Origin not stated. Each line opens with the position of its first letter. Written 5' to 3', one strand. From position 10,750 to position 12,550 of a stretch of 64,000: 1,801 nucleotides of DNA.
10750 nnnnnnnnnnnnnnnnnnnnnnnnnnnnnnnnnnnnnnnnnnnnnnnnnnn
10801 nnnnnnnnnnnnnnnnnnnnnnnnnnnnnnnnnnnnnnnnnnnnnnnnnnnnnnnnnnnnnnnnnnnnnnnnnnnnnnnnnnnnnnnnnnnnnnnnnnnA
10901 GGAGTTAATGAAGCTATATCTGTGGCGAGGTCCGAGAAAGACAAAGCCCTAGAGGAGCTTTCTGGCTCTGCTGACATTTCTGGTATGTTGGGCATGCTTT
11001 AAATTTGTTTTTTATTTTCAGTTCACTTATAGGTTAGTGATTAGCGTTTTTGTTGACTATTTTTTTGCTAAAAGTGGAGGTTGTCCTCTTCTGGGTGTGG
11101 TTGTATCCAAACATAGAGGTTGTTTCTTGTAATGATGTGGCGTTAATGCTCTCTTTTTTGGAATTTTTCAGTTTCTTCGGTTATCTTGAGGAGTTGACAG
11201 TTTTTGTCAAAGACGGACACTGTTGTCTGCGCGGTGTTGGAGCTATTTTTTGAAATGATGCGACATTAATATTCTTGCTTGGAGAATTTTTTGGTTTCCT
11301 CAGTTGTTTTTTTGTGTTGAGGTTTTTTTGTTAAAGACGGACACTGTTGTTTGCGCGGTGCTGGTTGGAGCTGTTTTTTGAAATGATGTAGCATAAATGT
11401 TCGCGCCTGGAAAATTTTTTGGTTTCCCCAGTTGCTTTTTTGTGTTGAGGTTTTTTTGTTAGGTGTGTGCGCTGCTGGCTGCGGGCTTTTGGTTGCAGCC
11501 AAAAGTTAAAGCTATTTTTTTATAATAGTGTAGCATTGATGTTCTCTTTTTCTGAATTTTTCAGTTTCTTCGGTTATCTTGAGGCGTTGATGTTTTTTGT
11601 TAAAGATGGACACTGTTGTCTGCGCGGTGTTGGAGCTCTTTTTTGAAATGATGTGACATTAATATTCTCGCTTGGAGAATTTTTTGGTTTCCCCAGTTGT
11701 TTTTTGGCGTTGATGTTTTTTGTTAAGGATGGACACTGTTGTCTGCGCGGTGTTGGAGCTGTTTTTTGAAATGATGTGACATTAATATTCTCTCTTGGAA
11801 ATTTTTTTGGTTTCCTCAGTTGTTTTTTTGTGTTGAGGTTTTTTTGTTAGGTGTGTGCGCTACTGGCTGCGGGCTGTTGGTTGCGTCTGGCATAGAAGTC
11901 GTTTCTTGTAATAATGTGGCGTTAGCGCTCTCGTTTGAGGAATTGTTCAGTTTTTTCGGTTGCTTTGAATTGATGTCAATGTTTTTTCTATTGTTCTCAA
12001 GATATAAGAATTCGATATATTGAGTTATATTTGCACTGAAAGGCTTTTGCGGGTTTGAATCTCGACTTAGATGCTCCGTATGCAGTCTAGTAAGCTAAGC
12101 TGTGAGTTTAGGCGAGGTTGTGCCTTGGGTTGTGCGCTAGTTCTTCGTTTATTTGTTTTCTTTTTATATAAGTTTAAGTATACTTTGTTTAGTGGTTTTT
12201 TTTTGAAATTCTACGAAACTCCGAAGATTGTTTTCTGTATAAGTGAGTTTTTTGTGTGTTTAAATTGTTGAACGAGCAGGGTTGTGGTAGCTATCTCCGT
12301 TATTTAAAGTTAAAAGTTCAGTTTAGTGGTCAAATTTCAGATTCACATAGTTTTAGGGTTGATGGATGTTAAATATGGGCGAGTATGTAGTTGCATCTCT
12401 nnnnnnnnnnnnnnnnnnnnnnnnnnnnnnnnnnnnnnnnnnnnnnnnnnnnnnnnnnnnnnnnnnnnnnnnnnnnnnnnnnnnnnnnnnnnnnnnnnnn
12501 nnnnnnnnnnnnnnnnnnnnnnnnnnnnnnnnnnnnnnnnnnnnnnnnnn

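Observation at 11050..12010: A 1.36 kb spacer splits the normally contiguous ybaB-recR pair and is filled by a two-level tandem array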

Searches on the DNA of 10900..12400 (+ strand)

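Call 29: search_rna_families(source=window, start=10900, end=12400, threshold=evalue, max_evalue=5)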
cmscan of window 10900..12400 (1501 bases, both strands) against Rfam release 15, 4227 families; matches with E-value up to 5: 2.
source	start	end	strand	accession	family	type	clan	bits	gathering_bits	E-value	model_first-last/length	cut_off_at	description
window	11085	11168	+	RF02171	RFPL3-AS1_1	Gene; lncRNA;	-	15.5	70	0.64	1-88/88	no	RFPL3 antisense RNA 1 conserved region 1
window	10902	10940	+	RF01125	sR4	Gene; snRNA; snoRNA; CD-box;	-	15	50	1.9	23-56/56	no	Small nucleolar RNA sR4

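Call 79: search_dna_similar(query=window:11112-11890:+, collection=phages, mode=distant, max_evalue=0.001, max_rows=5)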
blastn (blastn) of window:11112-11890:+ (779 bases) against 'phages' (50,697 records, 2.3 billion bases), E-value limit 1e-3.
No match.

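Call 80: search_dna_similar(query=window:11112-11890:+, collection=plasmids, mode=distant, max_evalue=0.001, max_rows=5)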
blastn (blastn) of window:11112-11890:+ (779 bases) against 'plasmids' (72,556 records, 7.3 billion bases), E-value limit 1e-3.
No match.
